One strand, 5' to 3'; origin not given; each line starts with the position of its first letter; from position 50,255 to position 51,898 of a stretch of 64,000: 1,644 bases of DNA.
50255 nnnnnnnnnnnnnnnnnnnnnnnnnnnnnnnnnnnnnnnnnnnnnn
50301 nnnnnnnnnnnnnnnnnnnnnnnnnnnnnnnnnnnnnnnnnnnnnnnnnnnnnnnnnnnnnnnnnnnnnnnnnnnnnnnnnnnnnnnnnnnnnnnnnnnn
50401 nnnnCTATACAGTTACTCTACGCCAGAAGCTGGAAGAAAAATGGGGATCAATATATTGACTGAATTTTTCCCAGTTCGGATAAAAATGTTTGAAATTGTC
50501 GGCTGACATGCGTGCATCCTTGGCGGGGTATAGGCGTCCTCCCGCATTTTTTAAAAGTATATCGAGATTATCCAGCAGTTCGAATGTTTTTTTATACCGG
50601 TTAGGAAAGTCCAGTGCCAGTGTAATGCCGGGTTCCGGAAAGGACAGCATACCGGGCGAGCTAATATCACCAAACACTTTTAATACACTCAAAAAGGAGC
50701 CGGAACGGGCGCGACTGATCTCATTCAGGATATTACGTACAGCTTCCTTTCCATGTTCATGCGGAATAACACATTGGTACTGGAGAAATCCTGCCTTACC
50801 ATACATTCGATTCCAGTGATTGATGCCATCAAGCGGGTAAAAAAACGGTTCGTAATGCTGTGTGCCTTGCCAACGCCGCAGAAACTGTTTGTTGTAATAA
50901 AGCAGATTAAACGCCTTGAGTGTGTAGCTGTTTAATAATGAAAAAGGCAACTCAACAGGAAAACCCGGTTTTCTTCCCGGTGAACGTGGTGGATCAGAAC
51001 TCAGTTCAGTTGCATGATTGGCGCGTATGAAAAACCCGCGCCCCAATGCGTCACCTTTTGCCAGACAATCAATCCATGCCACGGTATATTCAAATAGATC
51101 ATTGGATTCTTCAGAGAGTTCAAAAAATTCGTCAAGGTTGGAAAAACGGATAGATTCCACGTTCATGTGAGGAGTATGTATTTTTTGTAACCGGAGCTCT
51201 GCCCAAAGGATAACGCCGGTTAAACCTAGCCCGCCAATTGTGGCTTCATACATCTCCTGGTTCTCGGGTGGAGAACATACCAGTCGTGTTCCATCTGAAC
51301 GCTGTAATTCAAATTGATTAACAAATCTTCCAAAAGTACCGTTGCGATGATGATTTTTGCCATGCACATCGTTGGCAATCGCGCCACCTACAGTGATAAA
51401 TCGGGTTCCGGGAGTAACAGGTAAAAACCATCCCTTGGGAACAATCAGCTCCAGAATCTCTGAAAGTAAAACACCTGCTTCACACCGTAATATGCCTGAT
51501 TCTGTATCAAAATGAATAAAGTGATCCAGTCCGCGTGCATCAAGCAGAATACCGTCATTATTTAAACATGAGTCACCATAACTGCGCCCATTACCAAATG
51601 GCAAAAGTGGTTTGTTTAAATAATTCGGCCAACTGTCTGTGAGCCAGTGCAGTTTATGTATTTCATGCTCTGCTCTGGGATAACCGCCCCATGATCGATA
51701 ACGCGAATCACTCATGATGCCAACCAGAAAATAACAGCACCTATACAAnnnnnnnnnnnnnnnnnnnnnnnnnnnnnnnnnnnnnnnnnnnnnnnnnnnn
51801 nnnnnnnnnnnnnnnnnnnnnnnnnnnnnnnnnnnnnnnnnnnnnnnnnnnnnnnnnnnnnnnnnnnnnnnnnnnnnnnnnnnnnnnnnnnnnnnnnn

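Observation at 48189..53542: Mycobacterial-type polyprenyl-phospho-arabinofuranose (DPA-like) donor pathway plus GT-C transferase in a Gram-negative sulfur oxidizer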

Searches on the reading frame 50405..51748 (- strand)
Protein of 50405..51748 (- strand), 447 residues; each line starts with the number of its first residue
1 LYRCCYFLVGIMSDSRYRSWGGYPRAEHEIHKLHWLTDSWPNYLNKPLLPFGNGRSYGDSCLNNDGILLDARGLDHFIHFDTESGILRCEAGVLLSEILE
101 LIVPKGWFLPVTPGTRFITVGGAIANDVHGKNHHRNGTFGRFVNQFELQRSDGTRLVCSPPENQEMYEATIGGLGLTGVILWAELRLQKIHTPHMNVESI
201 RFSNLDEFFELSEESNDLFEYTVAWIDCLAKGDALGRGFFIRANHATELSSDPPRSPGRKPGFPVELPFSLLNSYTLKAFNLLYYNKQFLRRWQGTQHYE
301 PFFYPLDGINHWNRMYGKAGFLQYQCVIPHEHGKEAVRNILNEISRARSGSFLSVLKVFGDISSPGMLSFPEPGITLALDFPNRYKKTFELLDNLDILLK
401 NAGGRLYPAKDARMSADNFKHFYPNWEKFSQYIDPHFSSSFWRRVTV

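Call 3: search_protein_families(library=pfam, proteins=[window:50405-51748:-], max_evalue=0.01)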
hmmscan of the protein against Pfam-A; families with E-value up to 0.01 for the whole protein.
window:50405-51748:- (447 aa): 1 family
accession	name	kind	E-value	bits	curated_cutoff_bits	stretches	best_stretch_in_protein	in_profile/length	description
PF01565.28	FAD_binding_4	-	2.7e-21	76.2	26.4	1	45-159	24-139/139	FAD binding domain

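Call 4: search_protein_families(library=ncbifam, proteins=[window:50405-51748:-], max_evalue=0.01)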
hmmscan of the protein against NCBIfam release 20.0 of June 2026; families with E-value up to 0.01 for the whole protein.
window:50405-51748:- (447 aa): 6 families
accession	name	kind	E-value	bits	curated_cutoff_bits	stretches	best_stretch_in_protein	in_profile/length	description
NF053785.1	DcplphribOxDprE1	equivalog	9e-112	374.5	500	1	49-444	41-446/449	decaprenylphosphoryl-beta-D-ribose oxidase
TIGR01679.1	bact_FAD_ox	subfamily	6.7e-12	45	292.25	1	46-196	33-179/419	FAD-linked oxidoreductase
TIGR01678.1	FAD_lactone_ox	subfamily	9.7e-10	37.9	396.8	1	46-187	39-178/438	sugar 1,4-lactone oxidase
TIGR00387.1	glcD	equivalog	1.1e-06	27.8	567.9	1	47-156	23-134/413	glycolate oxidase subunit GlcD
TIGR01677.1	pln_FAD_oxido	subfamily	5.9e-05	21.7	383.1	1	65-193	82-217/560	FAD-dependent oxidoreductase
NF049975.1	2HglutDHaseYdiJ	equivalog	0.00014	19.7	1350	1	23-168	57-202/1018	D-2-hydroxyglutarate dehydrogenase YdiJ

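Call 11: search_solved_structures(query=window:50405-51715:-, max_evalue=0.001, show_alignments=1)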
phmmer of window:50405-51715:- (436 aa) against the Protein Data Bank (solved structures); distinct sequences matched with E-value up to 0.001: 22.
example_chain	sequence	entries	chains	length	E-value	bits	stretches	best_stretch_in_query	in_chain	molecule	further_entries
4aut_A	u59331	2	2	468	2.2e-71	244.2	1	38-433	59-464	DECAPRENYL-PHOSPHORYL-BETA-D-RIBOFURANOSE-2-OXIDOREDUCTASE | DprE1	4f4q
21gq_A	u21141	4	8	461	3.3e-70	240.4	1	39-433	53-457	Decaprenylphosphoryl-beta-D-ribose oxidase | Oxidoreductase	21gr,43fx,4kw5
6hfv_A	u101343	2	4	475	3.6e-70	240.3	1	39-433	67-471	Decaprenylphosphoryl-beta-D-ribose oxidase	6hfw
5oep_A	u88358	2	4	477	3.7e-70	240.2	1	39-433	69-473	Decaprenylphosphoryl-beta-D-ribose oxidase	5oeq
4p8c_A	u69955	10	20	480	3.7e-70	240.2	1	39-433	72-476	Probable decaprenylphosphoryl-beta-D-ribose oxidase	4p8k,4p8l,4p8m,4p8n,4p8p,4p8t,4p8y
4fdn_A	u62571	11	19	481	3.7e-70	240.2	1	39-433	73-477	oxidoreductase DprE1 | Probable decaprenylphosphoryl-beta-D-ribose oxidase | decaprenylphosphoryl-beta-D-ribose oxidase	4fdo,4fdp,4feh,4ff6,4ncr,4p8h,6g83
5oel_A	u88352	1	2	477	1.8e-69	237.9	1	39-433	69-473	Decaprenylphosphoryl-beta-D-ribose oxidase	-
21gt_B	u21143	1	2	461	2.2e-69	237.6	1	39-433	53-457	Decaprenylphosphoryl-beta-D-ribose oxidase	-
4g3t_A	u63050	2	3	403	4.7e-69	236.6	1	45-433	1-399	oxidoreductase DprE1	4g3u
2vfr_A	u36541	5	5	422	2.7e-10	42.9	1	39-183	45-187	XYLITOL OXIDASE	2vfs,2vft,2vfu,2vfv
8ot8_A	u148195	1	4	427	2.3e-08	36.5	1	37-199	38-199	FAD-binding protein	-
6c80_A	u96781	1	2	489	2.7e-08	36.3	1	38-178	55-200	cytokinin oxidase LuCKX1.1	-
4ml8_A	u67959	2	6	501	5.4e-08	35.3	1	90-200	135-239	Cytokinin oxidase 2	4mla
6lpn_A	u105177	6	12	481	9.3e-07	31.2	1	41-170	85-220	D-2-hydroxyglutarate dehydrogenase, mitochondrial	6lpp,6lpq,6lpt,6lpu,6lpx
6yaq_A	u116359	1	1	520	1.7e-06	30.3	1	36-179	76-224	Cytokinin dehydrogenase 8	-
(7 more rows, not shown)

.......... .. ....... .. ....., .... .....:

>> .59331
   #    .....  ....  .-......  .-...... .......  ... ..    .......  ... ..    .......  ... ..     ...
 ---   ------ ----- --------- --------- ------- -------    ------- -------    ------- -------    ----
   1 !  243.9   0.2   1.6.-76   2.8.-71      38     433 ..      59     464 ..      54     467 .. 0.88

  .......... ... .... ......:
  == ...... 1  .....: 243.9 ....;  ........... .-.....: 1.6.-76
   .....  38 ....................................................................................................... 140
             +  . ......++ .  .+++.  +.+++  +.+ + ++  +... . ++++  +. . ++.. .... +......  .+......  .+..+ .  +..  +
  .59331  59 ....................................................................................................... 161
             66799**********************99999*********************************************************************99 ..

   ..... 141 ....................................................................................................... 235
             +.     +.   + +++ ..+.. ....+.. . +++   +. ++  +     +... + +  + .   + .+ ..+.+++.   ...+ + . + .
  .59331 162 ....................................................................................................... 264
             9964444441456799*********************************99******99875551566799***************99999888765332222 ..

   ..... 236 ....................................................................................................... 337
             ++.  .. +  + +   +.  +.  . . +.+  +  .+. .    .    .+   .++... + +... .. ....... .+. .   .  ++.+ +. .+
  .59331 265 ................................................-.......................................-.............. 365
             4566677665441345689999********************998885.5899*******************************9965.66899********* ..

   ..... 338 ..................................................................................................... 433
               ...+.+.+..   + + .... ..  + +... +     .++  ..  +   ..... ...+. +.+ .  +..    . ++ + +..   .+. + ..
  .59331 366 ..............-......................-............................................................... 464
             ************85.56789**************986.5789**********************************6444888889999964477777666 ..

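Call 52: search_dna_similar(query=window:50405-51715:-, collection=plasmids, mode=protein, max_rows=40, max_evalue=1e-20)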
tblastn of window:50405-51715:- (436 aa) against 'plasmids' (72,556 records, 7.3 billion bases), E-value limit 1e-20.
Records with a match: 65; places in all: 65; records where one place covers at least 80% of the query: 65.
Best place of each record, by identity: <60% 65.
By first word of the organism name: Rhizobium 34; Sinorhizobium 5; Salipiger 3; Cereibacter 3; Agrobacterium 2; Ruegeria 2; Granulicella 1; Rhodobacteraceae 1; Burkholderia 1; Kovacikia 1; and 12 more.
By predicted mobility (MOB-suite, as given by PLSDB): non-mobilizable 46; conjugative 14; mobilizable 5.
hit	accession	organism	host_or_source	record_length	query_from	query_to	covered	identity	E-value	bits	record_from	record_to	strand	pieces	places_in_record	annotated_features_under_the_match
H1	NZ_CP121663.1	Rhizobium sp. CB3090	Gliricidia sp.,cell culture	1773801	2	434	99%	52.6%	7e-133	429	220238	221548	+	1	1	record has no annotation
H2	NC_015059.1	Granulicella tundricola MP5ACTX9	-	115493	2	435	100%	50.7%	8e-126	409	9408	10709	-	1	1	FAD-binding oxidoreductase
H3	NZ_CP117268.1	Rhizobium rhododendri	Rhododendron sp.,pure bacterial ...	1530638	6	435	99%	49.1%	1e-123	402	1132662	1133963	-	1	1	record has no annotation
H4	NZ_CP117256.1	Rhizobium tumorigenes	Rubus sp.,pure bacterial culture,Aerial ...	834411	6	435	99%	49.1%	3e-121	395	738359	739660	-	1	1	FAD-binding oxidoreductase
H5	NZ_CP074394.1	Agrobacterium salinitolerans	Cotton,tiaaue sample,root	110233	6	435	99%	49.0%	3e-120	392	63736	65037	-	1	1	FAD-binding oxidoreductase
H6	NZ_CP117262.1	Rhizobium tumorigenes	Rubus sp.,pure bacterial culture,Aerial ...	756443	6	435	99%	48.9%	9e-122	397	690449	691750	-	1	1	FAD-binding oxidoreductase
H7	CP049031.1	Rhodobacteraceae bacterium SC52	Apostichopus japonicus,pure ...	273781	41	435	91%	50.5%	2e-111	367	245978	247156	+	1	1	FAD-binding oxidoreductase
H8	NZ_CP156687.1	Burkholderia stagnalis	Bacterial cells,soils collected in ...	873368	1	435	100%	44.5%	3e-110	363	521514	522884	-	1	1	FAD-binding oxidoreductase | UbiA family prenyltransferase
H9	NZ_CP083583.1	Kovacikia minuta CCNUW1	cell culture,fresh water lake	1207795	9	436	98%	44.5%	4e-103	343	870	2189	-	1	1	record has no annotation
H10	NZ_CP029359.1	Azospirillum thermophilum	cell culture,hot spring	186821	9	420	94%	45.7%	7e-99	331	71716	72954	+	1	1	FAD-binding oxidoreductase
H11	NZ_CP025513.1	Neorhizobium sp. SOG26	Oryza glumipatula,Whole ...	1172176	37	434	91%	47.0%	4e-103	343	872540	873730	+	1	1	none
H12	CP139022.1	Flammeovirgaceae bacterium SG7u.111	Seagrass,tissue sample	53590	5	423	96%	44.5%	5e-98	328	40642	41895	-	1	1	FAD-binding oxidoreductase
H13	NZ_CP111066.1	Chondrinema litorale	Seaweed,red alga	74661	3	425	97%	43.5%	5e-100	334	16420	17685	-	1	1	FAD-binding oxidoreductase | decaprenyl-phosphate phosphoribosyltransferase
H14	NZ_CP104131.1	Sinorhizobium sp. K101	Phaseolus vulgaris,cell ...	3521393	38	435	91%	45.7%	3e-99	332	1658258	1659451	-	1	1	none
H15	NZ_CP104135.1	Sinorhizobium sp. C101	Phaseolus vulgaris,cell ...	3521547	38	435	91%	45.7%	3e-99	332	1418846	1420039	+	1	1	none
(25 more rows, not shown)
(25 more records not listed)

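Call 53: get_annotated_region(hit=H2, flank=7000)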
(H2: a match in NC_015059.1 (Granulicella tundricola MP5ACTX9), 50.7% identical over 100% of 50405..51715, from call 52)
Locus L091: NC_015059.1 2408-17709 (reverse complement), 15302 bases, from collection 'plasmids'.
description: Granulicella tundricola MP5ACTX9 plasmid pACIX904, complete sequence
organism: Granulicella tundricola MP5ACTX9 (NCBI taxid 1198114)
taxonomy: Bacteria; Acidobacteriota; Terriglobia; Terriglobales; Acidobacteriaceae; Granulicella; Granulicella tundricola; Granulicella tundricola MP5ACTX9
host: -; source: -; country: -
typing (MOB-suite, as given by PLSDB): mobilizable; replicon rep_cluster_1347; relaxase MOBF
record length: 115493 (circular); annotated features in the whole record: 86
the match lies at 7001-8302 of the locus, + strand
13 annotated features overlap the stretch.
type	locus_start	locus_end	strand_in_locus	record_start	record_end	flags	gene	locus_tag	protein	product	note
CDS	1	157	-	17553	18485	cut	-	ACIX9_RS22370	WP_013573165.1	glycosyltransferase family 8 protein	-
CDS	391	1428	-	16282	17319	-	-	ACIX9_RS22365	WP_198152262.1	hypothetical protein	-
CDS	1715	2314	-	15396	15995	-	-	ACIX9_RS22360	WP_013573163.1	YdcF family protein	-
CDS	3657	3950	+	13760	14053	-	-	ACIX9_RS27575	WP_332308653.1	hypothetical protein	-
CDS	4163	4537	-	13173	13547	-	-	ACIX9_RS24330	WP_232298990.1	helix-turn-helix transcriptional regulator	-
CDS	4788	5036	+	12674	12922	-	-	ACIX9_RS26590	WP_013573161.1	hypothetical protein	-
CDS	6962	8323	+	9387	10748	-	-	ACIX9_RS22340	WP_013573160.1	FAD-binding oxidoreductase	-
CDS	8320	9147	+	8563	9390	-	-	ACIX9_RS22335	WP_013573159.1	SDR family oxidoreductase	-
CDS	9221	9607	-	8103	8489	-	-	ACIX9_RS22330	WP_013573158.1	type II toxin-antitoxin system VapC family toxin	-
CDS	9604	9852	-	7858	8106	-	-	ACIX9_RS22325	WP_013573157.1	toxin-antitoxin system subunit antitoxin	-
CDS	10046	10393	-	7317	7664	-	-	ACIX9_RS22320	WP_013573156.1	hypothetical protein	-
CDS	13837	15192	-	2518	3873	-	-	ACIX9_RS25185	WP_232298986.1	ISL3 family transposase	-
CDS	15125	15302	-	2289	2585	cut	-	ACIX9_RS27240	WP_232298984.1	transposase family protein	-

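Call 54: get_annotated_region(hit=H4, flank=7000)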
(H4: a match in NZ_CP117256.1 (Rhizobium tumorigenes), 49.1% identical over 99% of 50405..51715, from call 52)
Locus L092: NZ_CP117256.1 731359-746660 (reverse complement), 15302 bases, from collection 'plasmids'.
description: Rhizobium tumorigenes strain 1078 plasmid pRt1078, complete sequence
organism: Rhizobium tumorigenes (NCBI taxid 2041385)
taxonomy: Bacteria; Pseudomonadota; Alphaproteobacteria; Hyphomicrobiales; Rhizobiaceae; Rhizobium; Rhizobium tumorigenes
host: -; source: Rubus sp.,pure bacterial culture,Aerial tumor; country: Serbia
typing (MOB-suite, as given by PLSDB): non-mobilizable
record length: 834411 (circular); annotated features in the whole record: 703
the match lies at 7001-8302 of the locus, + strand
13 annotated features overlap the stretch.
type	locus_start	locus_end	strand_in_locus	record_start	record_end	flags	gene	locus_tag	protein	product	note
CDS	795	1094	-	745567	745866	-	-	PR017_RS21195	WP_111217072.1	hypothetical protein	-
CDS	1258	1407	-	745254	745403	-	-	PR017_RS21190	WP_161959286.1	methyltransferase domain-containing protein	-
CDS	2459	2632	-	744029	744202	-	-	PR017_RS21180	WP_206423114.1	hypothetical protein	-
CDS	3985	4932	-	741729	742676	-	-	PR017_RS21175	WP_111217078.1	HEPN domain-containing protein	-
CDS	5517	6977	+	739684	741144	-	-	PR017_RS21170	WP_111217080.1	UbiA family prenyltransferase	-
CDS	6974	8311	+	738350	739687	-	-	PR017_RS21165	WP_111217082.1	FAD-binding oxidoreductase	-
CDS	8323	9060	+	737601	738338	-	-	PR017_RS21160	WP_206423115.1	SDR family NAD(P)-dependent oxidoreductase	-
CDS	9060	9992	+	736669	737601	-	-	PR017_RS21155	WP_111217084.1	NAD-dependent epimerase/dehydratase family protein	-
CDS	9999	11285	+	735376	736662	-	-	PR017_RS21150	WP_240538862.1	NAD(P)/FAD-dependent oxidoreductase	-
CDS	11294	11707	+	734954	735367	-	-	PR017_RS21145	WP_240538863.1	GtrA family protein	GO:0000271 - polysaccharide biosynthetic process [Evidence IEA]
CDS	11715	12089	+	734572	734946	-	-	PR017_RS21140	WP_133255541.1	hypothetical protein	-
CDS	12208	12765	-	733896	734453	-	-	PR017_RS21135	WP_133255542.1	hypothetical protein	-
CDS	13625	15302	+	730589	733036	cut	-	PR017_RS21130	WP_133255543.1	hypothetical protein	-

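Call 55: get_annotated_region(hit=H8, flank=7000)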
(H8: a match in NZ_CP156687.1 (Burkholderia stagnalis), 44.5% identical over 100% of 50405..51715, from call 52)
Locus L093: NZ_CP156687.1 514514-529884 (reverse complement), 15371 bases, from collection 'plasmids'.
description: Burkholderia stagnalis strain YJ-2 plasmid plas2, complete sequence
organism: Burkholderia stagnalis (NCBI taxid 1503054)
taxonomy: Bacteria; Pseudomonadota; Betaproteobacteria; Burkholderiales; Burkholderiaceae; Burkholderia; Burkholderia stagnalis
host: -; source: Bacterial cells,soils collected in Guangdong Province, China; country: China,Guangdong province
typing (MOB-suite, as given by PLSDB): non-mobilizable
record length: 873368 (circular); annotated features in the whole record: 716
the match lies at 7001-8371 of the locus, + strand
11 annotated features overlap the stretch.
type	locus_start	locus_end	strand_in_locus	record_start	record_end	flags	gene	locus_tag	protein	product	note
CDS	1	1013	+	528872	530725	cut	-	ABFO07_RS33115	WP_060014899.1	L-tyrosine/L-tryptophan isonitrile synthase family protein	-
CDS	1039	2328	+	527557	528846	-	-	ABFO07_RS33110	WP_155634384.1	nucleotide disphospho-sugar-binding domain-containing protein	-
CDS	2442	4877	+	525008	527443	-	-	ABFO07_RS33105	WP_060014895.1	hypothetical protein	-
CDS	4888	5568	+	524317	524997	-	-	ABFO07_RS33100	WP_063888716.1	class I SAM-dependent methyltransferase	-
CDS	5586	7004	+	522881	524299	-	-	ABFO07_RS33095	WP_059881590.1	UbiA family prenyltransferase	-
CDS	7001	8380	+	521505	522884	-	-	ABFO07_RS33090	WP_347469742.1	FAD-binding oxidoreductase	-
CDS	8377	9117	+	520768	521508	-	-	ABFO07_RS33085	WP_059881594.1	SDR family oxidoreductase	-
CDS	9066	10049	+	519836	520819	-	-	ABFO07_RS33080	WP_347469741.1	SDR family oxidoreductase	-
CDS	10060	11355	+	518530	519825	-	-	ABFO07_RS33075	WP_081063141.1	NAD(P)/FAD-dependent oxidoreductase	-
CDS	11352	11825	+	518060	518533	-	-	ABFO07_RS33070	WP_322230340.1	GtrA family protein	GO:0000271 - polysaccharide biosynthetic process [Evidence IEA]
CDS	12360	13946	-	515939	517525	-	-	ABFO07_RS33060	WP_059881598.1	glycosyl hydrolase family 18 protein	GO:0005975 - carbohydrate metabolic process [Evidence IEA]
